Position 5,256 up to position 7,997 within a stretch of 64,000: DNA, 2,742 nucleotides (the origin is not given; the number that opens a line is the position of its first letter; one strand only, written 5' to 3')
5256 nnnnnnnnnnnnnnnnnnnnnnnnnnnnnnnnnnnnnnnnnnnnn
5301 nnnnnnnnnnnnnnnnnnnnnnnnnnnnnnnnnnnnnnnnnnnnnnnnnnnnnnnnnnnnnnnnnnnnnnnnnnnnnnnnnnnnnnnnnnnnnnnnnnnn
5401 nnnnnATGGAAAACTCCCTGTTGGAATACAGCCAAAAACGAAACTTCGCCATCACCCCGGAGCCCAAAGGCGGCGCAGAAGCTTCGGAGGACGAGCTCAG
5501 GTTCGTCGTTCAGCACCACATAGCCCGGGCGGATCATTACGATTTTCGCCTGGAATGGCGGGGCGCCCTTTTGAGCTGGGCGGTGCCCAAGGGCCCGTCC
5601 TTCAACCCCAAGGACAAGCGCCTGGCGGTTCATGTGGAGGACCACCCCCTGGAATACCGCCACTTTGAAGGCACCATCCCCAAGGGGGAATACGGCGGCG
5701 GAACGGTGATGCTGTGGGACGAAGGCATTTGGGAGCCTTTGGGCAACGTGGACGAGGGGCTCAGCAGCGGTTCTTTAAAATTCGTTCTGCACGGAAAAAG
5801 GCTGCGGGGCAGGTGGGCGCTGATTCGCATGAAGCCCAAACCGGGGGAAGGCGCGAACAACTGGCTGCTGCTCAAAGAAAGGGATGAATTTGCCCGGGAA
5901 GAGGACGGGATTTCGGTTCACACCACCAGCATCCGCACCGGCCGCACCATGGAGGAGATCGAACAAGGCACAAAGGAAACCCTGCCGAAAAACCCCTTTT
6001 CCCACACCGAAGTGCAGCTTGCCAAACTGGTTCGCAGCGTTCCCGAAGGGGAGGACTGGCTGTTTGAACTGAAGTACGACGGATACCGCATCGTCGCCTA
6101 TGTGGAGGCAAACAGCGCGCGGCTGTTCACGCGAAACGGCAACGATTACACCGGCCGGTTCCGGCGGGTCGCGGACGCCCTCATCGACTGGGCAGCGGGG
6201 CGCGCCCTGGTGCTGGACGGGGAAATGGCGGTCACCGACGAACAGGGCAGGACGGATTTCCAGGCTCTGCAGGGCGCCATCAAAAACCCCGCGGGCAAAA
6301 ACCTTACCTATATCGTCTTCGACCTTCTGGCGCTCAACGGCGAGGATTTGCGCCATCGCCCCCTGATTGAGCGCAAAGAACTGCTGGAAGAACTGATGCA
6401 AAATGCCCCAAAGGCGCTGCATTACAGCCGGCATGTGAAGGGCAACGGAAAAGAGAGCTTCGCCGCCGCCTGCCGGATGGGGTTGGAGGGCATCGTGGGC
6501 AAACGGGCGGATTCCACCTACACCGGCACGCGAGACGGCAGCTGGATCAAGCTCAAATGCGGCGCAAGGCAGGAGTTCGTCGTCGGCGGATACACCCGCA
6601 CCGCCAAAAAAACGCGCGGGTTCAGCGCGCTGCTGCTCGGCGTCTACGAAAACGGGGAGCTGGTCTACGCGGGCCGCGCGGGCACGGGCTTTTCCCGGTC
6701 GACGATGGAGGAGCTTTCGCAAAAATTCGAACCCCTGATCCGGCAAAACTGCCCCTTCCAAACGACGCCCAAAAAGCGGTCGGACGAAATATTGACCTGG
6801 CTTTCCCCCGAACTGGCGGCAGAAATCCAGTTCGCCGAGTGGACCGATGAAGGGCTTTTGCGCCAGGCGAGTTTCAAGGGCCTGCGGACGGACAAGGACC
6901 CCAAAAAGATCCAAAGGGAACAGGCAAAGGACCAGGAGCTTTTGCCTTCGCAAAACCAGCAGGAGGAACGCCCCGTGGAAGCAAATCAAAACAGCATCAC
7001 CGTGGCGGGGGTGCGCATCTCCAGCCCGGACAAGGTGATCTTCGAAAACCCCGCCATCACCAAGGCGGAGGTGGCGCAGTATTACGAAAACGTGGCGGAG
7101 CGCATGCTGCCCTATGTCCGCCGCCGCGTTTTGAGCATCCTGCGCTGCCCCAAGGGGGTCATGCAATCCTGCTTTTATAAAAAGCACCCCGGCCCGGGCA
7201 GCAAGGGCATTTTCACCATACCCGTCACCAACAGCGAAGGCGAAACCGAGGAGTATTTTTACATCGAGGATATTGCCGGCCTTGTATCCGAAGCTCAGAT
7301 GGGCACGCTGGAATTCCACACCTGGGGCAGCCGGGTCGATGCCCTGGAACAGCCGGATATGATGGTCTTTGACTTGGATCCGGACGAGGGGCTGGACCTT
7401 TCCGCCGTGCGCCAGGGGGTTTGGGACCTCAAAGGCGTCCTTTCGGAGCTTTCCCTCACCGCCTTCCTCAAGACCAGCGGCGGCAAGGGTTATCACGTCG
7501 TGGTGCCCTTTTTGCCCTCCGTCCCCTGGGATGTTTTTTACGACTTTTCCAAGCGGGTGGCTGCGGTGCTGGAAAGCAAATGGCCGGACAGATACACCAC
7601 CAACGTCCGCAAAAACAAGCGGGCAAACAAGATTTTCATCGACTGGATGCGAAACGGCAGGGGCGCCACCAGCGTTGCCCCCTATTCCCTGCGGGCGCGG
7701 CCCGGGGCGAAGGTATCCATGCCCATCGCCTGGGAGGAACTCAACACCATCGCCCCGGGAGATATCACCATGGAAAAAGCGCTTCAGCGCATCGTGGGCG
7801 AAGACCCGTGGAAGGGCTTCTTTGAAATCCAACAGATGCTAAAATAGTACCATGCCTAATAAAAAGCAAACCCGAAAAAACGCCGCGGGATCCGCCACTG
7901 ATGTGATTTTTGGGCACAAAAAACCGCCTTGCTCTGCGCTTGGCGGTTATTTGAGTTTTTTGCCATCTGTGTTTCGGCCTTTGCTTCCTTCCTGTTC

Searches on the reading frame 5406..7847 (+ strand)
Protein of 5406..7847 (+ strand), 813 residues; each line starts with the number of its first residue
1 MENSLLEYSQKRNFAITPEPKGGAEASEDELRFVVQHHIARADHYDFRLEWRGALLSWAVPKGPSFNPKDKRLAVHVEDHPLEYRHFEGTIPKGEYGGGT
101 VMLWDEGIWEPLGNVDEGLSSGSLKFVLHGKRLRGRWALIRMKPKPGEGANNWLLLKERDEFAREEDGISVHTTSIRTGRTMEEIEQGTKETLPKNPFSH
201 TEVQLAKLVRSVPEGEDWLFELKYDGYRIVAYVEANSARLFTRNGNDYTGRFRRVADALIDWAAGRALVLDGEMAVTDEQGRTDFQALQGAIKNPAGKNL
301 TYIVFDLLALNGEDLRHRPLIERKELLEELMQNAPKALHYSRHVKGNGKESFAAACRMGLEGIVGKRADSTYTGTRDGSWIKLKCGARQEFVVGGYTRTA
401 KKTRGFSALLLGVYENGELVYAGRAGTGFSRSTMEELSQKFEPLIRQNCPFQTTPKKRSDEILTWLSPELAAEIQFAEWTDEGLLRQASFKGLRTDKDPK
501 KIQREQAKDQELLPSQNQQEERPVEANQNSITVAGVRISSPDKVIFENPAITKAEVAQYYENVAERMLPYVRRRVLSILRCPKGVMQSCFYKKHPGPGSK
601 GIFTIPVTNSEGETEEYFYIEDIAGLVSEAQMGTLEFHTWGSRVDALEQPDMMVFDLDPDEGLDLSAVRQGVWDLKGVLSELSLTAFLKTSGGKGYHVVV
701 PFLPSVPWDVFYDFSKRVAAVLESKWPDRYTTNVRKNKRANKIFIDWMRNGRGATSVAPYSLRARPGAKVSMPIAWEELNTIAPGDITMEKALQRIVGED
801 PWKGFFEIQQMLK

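Call 8: search_protein_families(library=pfam, proteins=[window:5406-7847:+], max_evalue=0.01)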
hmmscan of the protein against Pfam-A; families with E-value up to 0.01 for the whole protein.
window:5406-7847:+ (813 aa): 7 families
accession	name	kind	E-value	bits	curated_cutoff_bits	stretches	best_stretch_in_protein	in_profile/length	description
PF21686.3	LigD_Prim-Pol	-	1.8e-86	290.3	27.4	1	552-802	1-254/254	LigD, primase-polymerase domain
PF13298.12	LigD_N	-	1.6e-42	144.5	31.1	1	36-141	1-107/107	DNA Ligase D 3'-phosphoesterase domain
PF01068.26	DNA_ligase_A_M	-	2.1e-32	112.9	26.2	1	206-384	4-204/204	ATP dependent DNA ligase domain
PF04679.21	DNA_ligase_A_C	-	8.3e-30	103.5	27.5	1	403-497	2-94/94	ATP dependent DNA ligase C terminal region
PF09414.15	RNA_ligase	-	0.00048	20.7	27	1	217-384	2-171/171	RNA ligase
PF01896.25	DNA_primase_S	-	0.00052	20.9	26.8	1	655-776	1-163/163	DNA primase small subunit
PF01331.24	mRNA_cap_enzyme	-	0.0011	19.3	29.6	1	223-339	23-129/194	mRNA capping enzyme, catalytic domain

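Call 9: find_encoding_contigs(protein=window:5406-7847:+, flank=10000, max_places=10)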
Protein window:5406-7847:+ (813 aa): 2 contigs read that carry it; 2 places shown.
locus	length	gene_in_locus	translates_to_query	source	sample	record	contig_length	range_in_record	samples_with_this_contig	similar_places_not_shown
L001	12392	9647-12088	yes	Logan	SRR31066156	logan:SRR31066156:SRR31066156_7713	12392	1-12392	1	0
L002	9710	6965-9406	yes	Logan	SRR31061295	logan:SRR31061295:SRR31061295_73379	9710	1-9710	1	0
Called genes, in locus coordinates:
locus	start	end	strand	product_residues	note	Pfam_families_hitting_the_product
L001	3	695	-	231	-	?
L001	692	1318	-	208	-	PF01634:HisG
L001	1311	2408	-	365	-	PF13393:tRNA-synt_His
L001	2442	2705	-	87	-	-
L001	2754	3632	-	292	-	PF00126:HTH_1, PF03466:LysR_substrate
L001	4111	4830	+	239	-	PF01791:DeoC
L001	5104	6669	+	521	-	PF00370:FGGY_N, PF01869:BcrAD_BadFG (faint), PF02782:FGGY_C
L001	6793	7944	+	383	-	PF00465:Fe-ADH, PF13685:Fe-ADH_2, PF25137:ADH_Fe_C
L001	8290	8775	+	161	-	PF12671:Amidase_6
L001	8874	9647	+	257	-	PF02735:Ku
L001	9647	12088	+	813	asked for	PF13298:LigD_N, PF01068:DNA_ligase_A_M, PF04679:DNA_ligase_A_C, PF21686:LigD_Prim-Pol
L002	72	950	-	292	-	PF00126:HTH_1, PF03466:LysR_substrate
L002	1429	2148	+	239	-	PF01791:DeoC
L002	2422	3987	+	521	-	PF00370:FGGY_N, PF01869:BcrAD_BadFG (faint), PF02782:FGGY_C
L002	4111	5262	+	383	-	PF00465:Fe-ADH, PF13685:Fe-ADH_2, PF25137:ADH_Fe_C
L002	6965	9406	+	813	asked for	PF13298:LigD_N, PF01068:DNA_ligase_A_M, PF04679:DNA_ligase_A_C, PF21686:LigD_Prim-Pol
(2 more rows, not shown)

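Call 13: find_related_loci(query=window:5406-7847:+, collection=genome_contigs, flank=10000)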
Query window:5406-7847:+ (813 aa) in genome_contigs; peptide patterns used: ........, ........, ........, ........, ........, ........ (x = any residue, [..] = any of these).
125 stretches matched a pattern; 86 encode a relative of the query (tblastn E <= 1e-3); the best 80 are kept; 80 distinct loci.
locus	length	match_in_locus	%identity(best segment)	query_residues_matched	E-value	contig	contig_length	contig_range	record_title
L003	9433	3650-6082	69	1-813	0e+0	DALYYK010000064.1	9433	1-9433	MAG TPA_asm: Candidatus Fimivivens sp. isolate CTOTU47139 NODE_194_length_9433_cov_3.635210, whole genome shotgun sequen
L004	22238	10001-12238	75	66-813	0e+0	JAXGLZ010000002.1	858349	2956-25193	MAG: Christensenellales bacterium isolate AnMBR.bin220 bin220_2, whole genome shotgun sequence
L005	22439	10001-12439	68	1-813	0e+0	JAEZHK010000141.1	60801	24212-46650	MAG: Bacillota bacterium isolate OH_CDB_134 k127_318197, whole genome shotgun sequence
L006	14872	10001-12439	67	1-813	0e+0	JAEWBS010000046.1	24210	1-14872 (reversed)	MAG: Bacillota bacterium isolate OH_PBB_26 k127_1402322, whole genome shotgun sequence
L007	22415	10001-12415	66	1-813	0e+0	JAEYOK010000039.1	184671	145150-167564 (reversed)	MAG: Bacillota bacterium isolate OH_CBB_14 k127_1145396, whole genome shotgun sequence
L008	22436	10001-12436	67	1-813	0e+0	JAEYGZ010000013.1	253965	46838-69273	MAG: Bacillota bacterium isolate OH_HFB_305 k127_1464536, whole genome shotgun sequence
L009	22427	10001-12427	66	5-813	0e+0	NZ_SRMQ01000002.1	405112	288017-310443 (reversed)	Caproiciproducens galactitolivorans strain BS-1 CAGA_contig000002, whole genome shotgun sequence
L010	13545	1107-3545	66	1-813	0e+0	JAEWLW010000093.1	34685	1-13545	MAG: Bacillota bacterium isolate OH_PDB_109 k127_344908, whole genome shotgun sequence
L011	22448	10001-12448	67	1-813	0e+0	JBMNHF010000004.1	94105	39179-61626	MAG: Oscillospiraceae bacterium isolate SBF912LR0HQ0115 contig_44046, whole genome shotgun sequence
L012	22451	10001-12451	66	3-813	0e+0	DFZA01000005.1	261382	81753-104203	MAG TPA_asm: Peptococcaceae bacterium UBA4068 UBA4068_contig_5074, whole genome shotgun sequence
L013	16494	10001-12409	66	1-810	0e+0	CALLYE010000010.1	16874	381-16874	MAG TPA_asm: uncultured Clostridia bacterium isolate SRR1561999_bin.171_CONCOCT_v1.1_MAG genome assembly, contig: ERZ724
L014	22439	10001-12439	66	1-812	0e+0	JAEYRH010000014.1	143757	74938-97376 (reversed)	MAG: Bacillota bacterium isolate OH_CBB_53 k127_753848, whole genome shotgun sequence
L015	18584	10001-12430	67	1-813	0e+0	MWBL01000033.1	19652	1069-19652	MAG: Firmicutes bacterium ADurb.Bin300 BWY46_contig000033, whole genome shotgun sequence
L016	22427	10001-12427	65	5-813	0e+0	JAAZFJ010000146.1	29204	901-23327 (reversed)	MAG: Syntrophomonadaceae bacterium isolate AS10tlH2TH_207 95808_AS10, whole genome shotgun sequence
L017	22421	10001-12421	66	8-813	0e+0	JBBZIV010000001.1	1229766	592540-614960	Oscillospiraceae bacterium WX1 NODE_1_length_1229766_cov_57.051544, whole genome shotgun sequence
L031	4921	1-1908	78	177-813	0e+0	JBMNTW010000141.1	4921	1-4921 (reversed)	MAG: Christensenellales bacterium isolate SBF912SR1HQ0054 scaffold_59179_c1, whole genome shotgun sequence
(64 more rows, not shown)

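Call 81: list_cluster_members(proteins=[P0121, window:5406-7847:+, L085:9781-11700:+, window:16388-17947:+, L085:5823-6584:-, window:20482-22026:-, window:19667-20485:-, window:10738-11445:-])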
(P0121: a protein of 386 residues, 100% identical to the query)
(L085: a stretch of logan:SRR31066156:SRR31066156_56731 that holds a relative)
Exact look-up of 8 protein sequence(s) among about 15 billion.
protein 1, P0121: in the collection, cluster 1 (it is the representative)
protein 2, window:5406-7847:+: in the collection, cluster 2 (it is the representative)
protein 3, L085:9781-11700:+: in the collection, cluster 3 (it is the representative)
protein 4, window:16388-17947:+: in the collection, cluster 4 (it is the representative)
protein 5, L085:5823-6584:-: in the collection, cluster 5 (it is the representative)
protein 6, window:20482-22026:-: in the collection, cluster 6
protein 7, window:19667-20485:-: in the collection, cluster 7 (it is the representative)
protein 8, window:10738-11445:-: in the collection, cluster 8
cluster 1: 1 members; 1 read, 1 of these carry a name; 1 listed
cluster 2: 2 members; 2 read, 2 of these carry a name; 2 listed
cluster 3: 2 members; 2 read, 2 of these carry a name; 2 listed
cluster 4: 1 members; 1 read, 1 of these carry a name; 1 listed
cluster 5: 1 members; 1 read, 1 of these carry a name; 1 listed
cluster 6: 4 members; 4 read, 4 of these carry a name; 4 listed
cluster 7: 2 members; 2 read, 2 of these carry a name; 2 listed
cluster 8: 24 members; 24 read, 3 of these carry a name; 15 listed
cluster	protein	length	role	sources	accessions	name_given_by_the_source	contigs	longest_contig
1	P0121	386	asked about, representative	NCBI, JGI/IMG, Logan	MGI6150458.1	MAG: ParB/RepB/Spo0J family partition protein [Christensenellales bacterium] | ParB family chromosome partitioning protein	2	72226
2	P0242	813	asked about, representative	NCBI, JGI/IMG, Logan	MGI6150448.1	MAG: DNA ligase D [Christensenellales bacterium] | bifunctional non-homologous end joining protein LigD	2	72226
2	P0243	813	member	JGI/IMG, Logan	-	bifunctional non-homologous end joining protein LigD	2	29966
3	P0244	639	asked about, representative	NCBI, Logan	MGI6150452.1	MAG: FAD-dependent oxidoreductase [Christensenellales bacterium]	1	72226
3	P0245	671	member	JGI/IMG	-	2,4-dienoyl-CoA reductase-like NADH-dependent reductase (Old Yellow Enzyme ...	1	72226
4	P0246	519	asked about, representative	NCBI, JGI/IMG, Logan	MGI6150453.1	MAG: FGGY-family carbohydrate kinase [Christensenellales bacterium] | xylulokinase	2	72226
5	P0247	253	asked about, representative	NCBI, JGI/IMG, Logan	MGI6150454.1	MAG: SDR family NAD(P)-dependent oxidoreductase [Christensenellales bacterium] | 3-oxoacyl-[acyl-carrier protein] reductase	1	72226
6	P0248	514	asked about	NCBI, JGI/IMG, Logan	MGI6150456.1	MAG: hypothetical protein ACOYIR_00670 [Christensenellales bacterium] | hypothetical protein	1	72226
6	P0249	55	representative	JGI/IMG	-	hypothetical protein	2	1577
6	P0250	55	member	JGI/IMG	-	hypothetical protein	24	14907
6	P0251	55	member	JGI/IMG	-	hypothetical protein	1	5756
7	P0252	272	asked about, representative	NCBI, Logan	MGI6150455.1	MAG: RcpC/CpaB family pilus assembly protein [Christensenellales bacterium]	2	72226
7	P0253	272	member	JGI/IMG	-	pilus assembly protein CpaB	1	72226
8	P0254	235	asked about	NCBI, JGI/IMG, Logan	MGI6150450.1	MAG: hypothetical protein ACOYIR_00630 [Christensenellales bacterium] | deoxyribose-phosphate aldolase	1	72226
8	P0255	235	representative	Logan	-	-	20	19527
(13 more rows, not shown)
